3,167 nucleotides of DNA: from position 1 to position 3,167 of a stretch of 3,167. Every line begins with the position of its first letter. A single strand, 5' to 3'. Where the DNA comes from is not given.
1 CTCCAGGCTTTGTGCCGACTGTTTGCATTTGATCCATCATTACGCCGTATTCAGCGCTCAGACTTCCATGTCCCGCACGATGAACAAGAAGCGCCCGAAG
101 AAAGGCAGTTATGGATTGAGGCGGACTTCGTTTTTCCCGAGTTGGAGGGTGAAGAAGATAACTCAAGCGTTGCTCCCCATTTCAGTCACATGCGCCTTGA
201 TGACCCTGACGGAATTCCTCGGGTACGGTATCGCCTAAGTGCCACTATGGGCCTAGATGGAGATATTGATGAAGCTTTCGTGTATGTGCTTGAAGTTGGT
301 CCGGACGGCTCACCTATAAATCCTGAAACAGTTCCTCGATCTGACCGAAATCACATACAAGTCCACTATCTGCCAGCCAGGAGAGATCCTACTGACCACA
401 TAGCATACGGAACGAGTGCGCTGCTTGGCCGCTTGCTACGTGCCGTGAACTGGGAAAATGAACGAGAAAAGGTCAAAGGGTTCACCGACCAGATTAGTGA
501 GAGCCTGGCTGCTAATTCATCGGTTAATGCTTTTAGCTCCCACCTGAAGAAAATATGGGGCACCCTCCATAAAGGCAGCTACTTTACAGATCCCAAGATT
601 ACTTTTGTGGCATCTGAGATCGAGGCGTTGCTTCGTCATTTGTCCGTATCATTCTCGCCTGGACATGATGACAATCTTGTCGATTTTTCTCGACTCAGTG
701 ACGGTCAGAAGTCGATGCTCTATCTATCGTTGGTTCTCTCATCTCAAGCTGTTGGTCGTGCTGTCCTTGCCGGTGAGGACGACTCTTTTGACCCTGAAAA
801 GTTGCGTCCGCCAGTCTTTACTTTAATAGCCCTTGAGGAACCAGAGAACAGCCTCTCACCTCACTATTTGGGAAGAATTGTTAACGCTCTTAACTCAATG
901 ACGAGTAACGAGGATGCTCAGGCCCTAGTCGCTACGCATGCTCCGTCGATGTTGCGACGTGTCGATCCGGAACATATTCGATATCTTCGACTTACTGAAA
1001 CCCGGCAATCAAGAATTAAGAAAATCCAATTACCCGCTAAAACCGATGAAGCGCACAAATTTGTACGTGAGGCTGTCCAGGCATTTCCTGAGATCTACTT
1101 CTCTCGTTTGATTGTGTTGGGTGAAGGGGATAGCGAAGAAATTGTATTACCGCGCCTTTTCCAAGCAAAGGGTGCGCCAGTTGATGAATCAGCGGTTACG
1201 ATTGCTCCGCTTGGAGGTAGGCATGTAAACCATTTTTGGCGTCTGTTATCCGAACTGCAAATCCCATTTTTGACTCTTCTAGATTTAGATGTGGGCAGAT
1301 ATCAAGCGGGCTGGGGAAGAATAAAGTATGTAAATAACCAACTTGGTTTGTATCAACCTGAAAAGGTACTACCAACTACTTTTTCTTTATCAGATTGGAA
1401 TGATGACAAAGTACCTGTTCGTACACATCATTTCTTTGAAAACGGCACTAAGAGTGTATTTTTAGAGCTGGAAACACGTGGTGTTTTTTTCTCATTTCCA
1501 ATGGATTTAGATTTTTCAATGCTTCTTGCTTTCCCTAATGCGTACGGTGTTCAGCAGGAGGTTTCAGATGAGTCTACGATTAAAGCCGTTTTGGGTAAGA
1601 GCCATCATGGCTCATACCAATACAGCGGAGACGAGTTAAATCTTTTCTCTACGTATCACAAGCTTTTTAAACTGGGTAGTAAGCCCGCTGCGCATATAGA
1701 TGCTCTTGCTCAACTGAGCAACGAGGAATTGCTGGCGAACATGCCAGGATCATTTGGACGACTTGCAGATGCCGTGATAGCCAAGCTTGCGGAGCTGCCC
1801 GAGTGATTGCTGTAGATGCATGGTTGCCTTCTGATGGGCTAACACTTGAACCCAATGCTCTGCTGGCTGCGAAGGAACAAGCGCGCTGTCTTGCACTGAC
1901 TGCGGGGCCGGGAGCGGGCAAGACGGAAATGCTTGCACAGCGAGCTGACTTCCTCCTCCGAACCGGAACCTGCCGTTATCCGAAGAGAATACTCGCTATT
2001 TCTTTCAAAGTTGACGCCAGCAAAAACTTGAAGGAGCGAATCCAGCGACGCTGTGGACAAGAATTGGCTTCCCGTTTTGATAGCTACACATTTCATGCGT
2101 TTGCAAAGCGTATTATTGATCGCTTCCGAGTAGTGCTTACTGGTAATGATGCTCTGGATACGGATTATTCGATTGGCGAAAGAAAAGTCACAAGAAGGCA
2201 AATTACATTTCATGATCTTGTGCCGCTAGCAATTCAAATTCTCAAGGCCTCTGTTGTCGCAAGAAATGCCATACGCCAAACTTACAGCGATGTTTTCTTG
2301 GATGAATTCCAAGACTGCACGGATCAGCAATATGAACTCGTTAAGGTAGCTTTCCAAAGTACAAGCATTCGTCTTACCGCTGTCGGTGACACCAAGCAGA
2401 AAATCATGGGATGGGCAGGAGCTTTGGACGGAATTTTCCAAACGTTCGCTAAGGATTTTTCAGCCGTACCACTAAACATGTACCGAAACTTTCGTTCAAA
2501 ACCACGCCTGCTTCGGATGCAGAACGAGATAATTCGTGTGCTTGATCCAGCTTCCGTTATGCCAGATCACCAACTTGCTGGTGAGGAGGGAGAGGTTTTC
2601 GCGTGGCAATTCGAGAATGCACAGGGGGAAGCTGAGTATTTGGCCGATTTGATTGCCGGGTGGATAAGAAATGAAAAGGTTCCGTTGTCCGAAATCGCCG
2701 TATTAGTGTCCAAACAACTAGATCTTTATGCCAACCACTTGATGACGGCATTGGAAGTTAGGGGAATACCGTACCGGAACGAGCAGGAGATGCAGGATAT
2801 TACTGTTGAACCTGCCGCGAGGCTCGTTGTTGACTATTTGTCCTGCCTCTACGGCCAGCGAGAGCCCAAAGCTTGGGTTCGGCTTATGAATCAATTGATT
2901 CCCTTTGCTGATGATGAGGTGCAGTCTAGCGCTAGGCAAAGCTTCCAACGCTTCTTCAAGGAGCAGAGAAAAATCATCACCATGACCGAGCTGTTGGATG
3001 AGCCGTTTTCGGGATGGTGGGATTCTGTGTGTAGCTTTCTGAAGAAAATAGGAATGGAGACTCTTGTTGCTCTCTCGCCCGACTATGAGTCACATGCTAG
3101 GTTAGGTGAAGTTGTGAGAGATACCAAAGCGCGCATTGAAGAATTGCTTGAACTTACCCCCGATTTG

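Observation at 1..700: ATPase Walker A lies upstream of the window, implying a long N-terminal region for the GajA-like protein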

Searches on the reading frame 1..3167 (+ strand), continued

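Call 53: predict_structure(alignment_id=A2)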
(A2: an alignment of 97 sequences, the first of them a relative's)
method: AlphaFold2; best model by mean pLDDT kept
length: 641 residues; sequences in the alignment: 97
mean_pLDDT: 88.2   pTM: 0.85
mean pLDDT of the five models: 88.2, 87.6, 86.7, 86.7, 83.9
residues with pLDDT >= 90: 349; 70-90: 250; 50-70: 41; < 50: 1
segments of 3 or more residues with pLDDT < 50: none
pLDDT, mean of each block of 10 residues (from residue 1): 95 96 97 94 97 95 94 95 84 60 67 89 96 91 87 92 83 79 87 83 79 80 79 76 69 78 80 87 90 90 90 95 88 92 94 88 93 93 87 84 91 94 97 95 82 89 95 91 92 89 85 67 76 94 97 93 92 86 93 95 97 97 97 94 71
secondary structure, 60 per line:
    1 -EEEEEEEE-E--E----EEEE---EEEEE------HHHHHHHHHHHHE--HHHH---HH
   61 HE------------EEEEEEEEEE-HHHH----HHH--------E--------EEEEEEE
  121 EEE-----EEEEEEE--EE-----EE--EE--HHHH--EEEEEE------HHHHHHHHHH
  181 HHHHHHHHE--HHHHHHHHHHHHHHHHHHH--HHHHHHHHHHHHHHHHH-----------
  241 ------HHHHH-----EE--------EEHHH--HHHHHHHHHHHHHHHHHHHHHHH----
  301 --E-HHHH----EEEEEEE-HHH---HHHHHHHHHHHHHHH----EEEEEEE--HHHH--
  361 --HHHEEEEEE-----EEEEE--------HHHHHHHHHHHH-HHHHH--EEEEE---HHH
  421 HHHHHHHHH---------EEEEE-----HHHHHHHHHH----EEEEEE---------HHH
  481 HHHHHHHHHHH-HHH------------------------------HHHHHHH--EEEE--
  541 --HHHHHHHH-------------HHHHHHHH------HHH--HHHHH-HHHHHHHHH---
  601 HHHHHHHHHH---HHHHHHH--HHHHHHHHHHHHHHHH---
elements in order: E2-9 E19-22 E26-30 H37-48 H52-55 E75-84 H86-89 E114-123 E129-135 H153-156 E159-164 H171-188 H192-210 H213-229 H247-251 H274-296 H305-308 E313-319 H327-341 E346-352 H355-358 E366-371 E377-381 H390-401 H403-407 E410-414 H418-429 E439-443 H449-458 E463-468 H478-491 H526-532 E535-538 H543-550 H564-571 H583-587 H589-597 H601-610 H614-620 H623-638
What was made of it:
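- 391..639 (+): Predicted helical insertion in the ATPase domain (residues 171-253): helices 171-188, 192-210, 213-229 and a short one at 247-251. This is the dimerisation domain equivalent to alpha1-4D of GajA and Thermus OLD. AF2 model, pLDDT 88.2 (call 53).
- On Gabija GajA / Class 2 OLD nuclease: The AF2 model (pLDDT 88) has helices 171-188, 192-210, 213-229 and 247-251 at the insertion point (call 53). Helices 543-638 in the model (call 53).
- On Class 1 OLD (P2 Old, Thermus OLD): A C-terminal helical region is present (call 53).
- AF2 model has pLDDT 88.2 and pTM 0.85 (call 53). The fourth helix of the insertion is short (247-251), and residues 230-270 are the weaker part of the model (pLDDT 69-80, call 53). 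The AF2 secondary structure shows no additional fold unit (call 53).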

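Call 55: fold_search(model_id=the predicted structure, library=pdb)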
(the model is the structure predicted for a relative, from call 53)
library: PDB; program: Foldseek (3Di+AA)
matches with E <= 10: 1100; with E <= 0.001: 234
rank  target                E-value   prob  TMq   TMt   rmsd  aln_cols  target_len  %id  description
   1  8u7i_A                2.0e-24  1.00  0.56  0.58   7.9       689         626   16  Structure of the phage immune evasion protein Gad1 bound to the Gabija GajAB complex (released 2023-11-22)
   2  6p74                  4.8e-22  1.00  0.45  0.55  11.4       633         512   18  OLD nuclease from Thermus Scotoductus (released 2020-01-29)
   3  8sm3_A                1.1e-21  1.00  0.54  0.62   7.8       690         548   17  Structure of Bacillus cereus VD045 Gabija GajA-GajB Complex (released 2023-11-22)
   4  8x5i_B                1.1e-21  1.00  0.55  0.62   8.7       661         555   18  Structure of ATP/Mg2+ bound Gabija GajA (released 2024-02-28)
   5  8x5i_D                1.4e-21  1.00  0.60  0.68   8.5       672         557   18  Structure of ATP/Mg2+ bound Gabija GajA (released 2024-02-28)
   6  8tjy_A                4.4e-18  1.00  0.49  0.64  12.3       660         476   16  Structure of Gabija AB complex (released 2024-04-24)
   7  8x5i_C                8.2e-18  1.00  0.46  0.59  10.7       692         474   14  Structure of ATP/Mg2+ bound Gabija GajA (released 2024-02-28)
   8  9lpa_B                2.1e-17  1.00  0.44  0.39  15.1       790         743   14  The cryo-EM structure of retron Eco8 in an active state (released 2025-11-19)
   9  8j4t_A                2.4e-17  1.00  0.49  0.64  11.1       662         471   16  GajA-GajB complex (released 2024-02-21)
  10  9p4j_A                1.0e-16  1.00  0.45  0.40  14.0       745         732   14  The structure of Retron Eco8 in Apo state (released 2025-11-12)
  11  9lp9_B                1.8e-16  1.00  0.42  0.37  14.1       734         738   14  The cryo-EM structure of retron Eco8 in a standby state (released 2025-11-19)
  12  8x5i_A                2.7e-16  1.00  0.50  0.64  12.6       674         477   15  Structure of ATP/Mg2+ bound Gabija GajA (released 2024-02-28)
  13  9x94_J                3.3e-16  1.00  0.46  0.41  15.7       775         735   14  Apo Retron-Eco8 complex (released 2026-03-18)
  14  9x94_F                5.2e-16  1.00  0.47  0.42  13.4       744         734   14  Apo Retron-Eco8 complex (released 2026-03-18)
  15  9x9b_B                9.1e-16  1.00  0.48  0.42  14.3       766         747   15  Retron-Eco8 complex with ATP-Mg2+ (released 2026-03-04)
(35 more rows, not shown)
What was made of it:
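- Closest known: Bacillus cereus VD045 GajA. Same: Best Foldseek match (E 2e-24, TMt up to 0.68, call 55).
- Foldseek best hits are GajA chains (8u7i_A, E 2e-24; 8x5i_D, TMt 0.68) and Thermus OLD (E 4.8e-22), aligned over the whole chain (call 55).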
